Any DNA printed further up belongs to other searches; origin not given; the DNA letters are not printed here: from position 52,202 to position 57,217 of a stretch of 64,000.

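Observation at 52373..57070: Four enzymatic modules of a polysaccharide pathway fused in one about 1570-aa polypeptide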

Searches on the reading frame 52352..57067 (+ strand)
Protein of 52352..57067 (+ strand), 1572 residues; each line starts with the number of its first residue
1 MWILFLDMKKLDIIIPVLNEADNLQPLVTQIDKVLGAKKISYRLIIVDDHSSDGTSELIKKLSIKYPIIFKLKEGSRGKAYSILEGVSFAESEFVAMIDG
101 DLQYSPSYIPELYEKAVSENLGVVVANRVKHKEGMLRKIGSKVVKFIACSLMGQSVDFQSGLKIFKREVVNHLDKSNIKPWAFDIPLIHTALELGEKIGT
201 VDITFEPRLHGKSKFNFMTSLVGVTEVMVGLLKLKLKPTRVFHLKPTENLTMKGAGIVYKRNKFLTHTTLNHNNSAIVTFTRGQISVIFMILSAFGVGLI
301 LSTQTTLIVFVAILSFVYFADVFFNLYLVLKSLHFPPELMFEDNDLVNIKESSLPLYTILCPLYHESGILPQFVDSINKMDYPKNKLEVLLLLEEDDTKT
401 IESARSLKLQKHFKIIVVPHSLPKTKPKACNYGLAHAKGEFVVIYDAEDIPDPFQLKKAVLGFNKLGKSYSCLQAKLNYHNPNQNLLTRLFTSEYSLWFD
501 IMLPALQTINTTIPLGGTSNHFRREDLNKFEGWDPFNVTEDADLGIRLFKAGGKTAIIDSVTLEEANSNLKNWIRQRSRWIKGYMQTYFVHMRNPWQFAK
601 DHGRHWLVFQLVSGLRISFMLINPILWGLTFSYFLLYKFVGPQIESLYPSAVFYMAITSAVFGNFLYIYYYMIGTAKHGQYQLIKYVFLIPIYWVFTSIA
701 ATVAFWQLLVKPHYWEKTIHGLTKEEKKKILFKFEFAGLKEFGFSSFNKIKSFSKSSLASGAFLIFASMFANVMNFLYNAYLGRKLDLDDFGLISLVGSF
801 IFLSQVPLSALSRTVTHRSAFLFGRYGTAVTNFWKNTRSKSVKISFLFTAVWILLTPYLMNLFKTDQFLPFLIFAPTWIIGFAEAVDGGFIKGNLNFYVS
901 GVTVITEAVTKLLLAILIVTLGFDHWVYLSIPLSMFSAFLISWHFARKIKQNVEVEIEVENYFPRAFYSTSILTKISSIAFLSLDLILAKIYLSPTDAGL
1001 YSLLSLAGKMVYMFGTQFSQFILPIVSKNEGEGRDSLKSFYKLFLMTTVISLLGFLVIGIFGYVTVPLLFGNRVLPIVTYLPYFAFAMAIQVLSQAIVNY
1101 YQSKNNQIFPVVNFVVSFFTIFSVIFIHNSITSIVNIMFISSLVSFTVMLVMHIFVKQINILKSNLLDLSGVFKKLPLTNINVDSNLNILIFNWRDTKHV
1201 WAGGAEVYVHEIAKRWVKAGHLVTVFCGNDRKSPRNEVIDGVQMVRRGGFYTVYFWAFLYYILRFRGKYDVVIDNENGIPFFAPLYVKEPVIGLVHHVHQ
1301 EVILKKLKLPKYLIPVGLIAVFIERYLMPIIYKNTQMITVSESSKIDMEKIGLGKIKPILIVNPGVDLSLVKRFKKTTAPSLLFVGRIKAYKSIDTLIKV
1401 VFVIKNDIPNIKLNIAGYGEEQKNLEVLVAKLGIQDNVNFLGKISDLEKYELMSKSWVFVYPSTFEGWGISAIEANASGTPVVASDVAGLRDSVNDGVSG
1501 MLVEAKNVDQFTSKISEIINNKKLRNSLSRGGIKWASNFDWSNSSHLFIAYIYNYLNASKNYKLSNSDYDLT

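Call 4: search_protein_families(library=pfam, proteins=[window:52352-57067:+], max_evalue=0.1)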
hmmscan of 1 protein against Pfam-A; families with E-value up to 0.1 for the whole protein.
window:52352-57067:+ (1572 aa): 9 families
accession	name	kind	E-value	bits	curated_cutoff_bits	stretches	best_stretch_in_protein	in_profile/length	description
PF00534.26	Glycos_transf_1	-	5.8e-44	150.1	26.4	1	1374-1535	10-172/172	Glycosyl transferases group 1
PF00535.33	Glycos_transf_2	-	2.8e-36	125.4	23.3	2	13-140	2-127/168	Glycosyl transferase family 2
PF13641.12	Glyco_tranf_2_3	-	2.9e-32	113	27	2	357-583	3-230/230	Glycosyltransferase like family 2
PF13692.12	Glyco_trans_1_4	-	4.1e-32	111.8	27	1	1380-1521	2-142/142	Glycosyl transferases group 1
PF13632.12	Glyco_trans_2_3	-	1.1e-18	68.2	27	1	442-635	2-169/198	Glycosyl transferase family group 2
PF13439.12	Glyco_transf_4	-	2.5e-15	57.4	28.5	1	1203-1369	2-169/170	Glycosyltransferase Family 4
PF20706.3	GT4-conflict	-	7.7e-10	38.7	26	1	1357-1504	172-330/385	Family 4 Glycosyltransferase in conflict systems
PF13579.12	Glyco_trans_4_4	-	6.5e-07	30.3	29.7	1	1203-1301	1-104/158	Glycosyl transferase 4-like domain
PF13506.12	Glyco_transf_21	-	4.6e-05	23.4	21.7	1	418-581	8-173/174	Glycosyl transferase family 21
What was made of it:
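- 52373..53059 (+): Module i (aa 8-236): GT-A domain of the polyprenyl-phosphate glycosyltransferase type (GtrB/ArnC/DPMS-like). D49, D99-x-D101, R128 and K163 are invariant; R208 is nearly invariant. Pfam PF00535 (call 4).
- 53354..54157 (+): Module ii catalytic GT-A domain (aa 335-602). It carries YDAED (nt 53684-53698), TED (nt 53966-53974) and QRSRW (nt 54077-54091) on an interface helix. It is the most conserved part of the protein. Pfam PF13641/PF13632 (call 4).
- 55919..57067 (+): Module iv (aa 1190-1572): GT4 retaining GT-B glycosyltransferase with invariant E1466-x7-E1474 (from nt 56747). PF13439 plus PF00534 at 150 bits (call 4).
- On Processive membrane-embedded GT2 synthases (BcsA/PgaC/HAS/NodC): A marginal GT21 hit is noted (call 4).
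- On GT4 retaining glycosyltransferases (GT-B): PF13439 (57 bits) and PF00534 (150 bits) (call 4).
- Checked: Pfam hits (call 4).
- Module ii has a marginal GT21 hit (PF13506, 23.4 bits; call 4).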

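Call 5: search_protein_families(library=ncbifam, proteins=[window:52352-57067:+], max_evalue=0.1)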
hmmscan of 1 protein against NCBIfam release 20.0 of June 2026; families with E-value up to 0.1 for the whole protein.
window:52352-57067:+ (1572 aa): 61 families (the best 25 are shown)
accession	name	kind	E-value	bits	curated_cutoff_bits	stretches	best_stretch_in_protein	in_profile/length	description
TIGR03449.1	mycothiol_MshA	equivalog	5.2e-31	107.9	462.5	1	1380-1547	221-395/406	D-inositol-3-phosphate glycosyltransferase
TIGR03937.1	PgaC_IcaA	equivalog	4.2e-27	95.1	422.3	2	315-711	3-393/407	poly-beta-1,6-N-acetyl-D-glucosamine synthase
NF041876.1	EPS_EpsE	equivalog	1.4e-25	90.4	400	1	1358-1533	187-373/389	exopolysaccharide biosynthesis GT4 family glycosyltransferase EpsE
TIGR03999.1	thiol_BshA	equivalog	1.2e-24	87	273.7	1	1382-1544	202-362/375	N-acetyl-alpha-D-glucosaminyl L-malate synthase BshA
NF041010.1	glycosy_Agl16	equivalog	2.7e-24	85.7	575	1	1203-1546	15-342/352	glycosylation protein Agl16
TIGR03088.1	stp2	hypoth_equivalog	3.9e-23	82.1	409.05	1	1378-1530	193-347/374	TIGR03088 family PEP-CTERM/XrtA system glycosyltransferase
NF007986.1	PRK10714.1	equivalog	2e-22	79.6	529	1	7-228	4-223/316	undecaprenyl-phosphate 4-deoxy-4-formamido-L-arabinose transferase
NF047880.1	glyco_SdgA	exception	3.8e-21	75.2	800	1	1343-1540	278-475/488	serine-aspartate repeat adhesin O-glycosyltransferase SdgA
NF050063.1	ProtGlycPglJ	equivalog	1.3e-20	74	500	1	1301-1551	111-362/363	N-acetylgalactosamine-N,N'-diacetylbacillosaminyl-diphospho-undecaprenol 4-alpha-N-acetylgalactosaminyltransferase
NF047881.1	glyco_SdgB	exception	6.6e-20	71.2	800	1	1280-1539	230-480/496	serine-aspartate repeat adhesin O-glycosyltransferase SdgB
TIGR02149.1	glgA_Coryne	subfamily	6.9e-20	71.5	302.4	1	1378-1535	203-369/391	glycogen synthase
NF046085.1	XrtY_assoc_Gly1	equivalog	2.7e-19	69.3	400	1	1331-1532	158-360/387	XrtY-associated glycosyltransferase XYAG1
NF007396.0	PRK09922.1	equivalog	3.5e-19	68.9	385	1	1339-1525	141-330/361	lipopolysaccharide 1,6-galactosyltransferase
NF047588.1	GlcsyltransPgfSStrep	equivalog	4.1e-19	68.9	500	1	10-267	2-251/308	glycosyltransferase PgfS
TIGR04063.1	stp3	hypoth_equivalog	5.5e-19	68.3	442.05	1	1369-1549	203-389/397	TIGR04063 family PEP-CTERM/XrtA system glycosyltransferase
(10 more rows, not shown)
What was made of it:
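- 52373..53059 (+): NCBIfam ArnC model over residues 7-228 (call 5).
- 53354..54157 (+): NCBIfam PgaC_IcaA over 315-711, which is 3-393 of the 407-position model, E = 4.2e-27 (call 5).
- On Polyprenyl-phosphate glycosyltransferases (GT2; GtrB/ArnC/DPMS type): The NCBIfam ArnC model aligns over 7-228, below the equivalog cut-off (call 5).
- On Processive membrane-embedded GT2 synthases (BcsA/PgaC/HAS/NodC): The PgaC model aligns over 3-393 of 407 positions (call 5).
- Pfam and NCBIfam hits (calls 4, 5).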
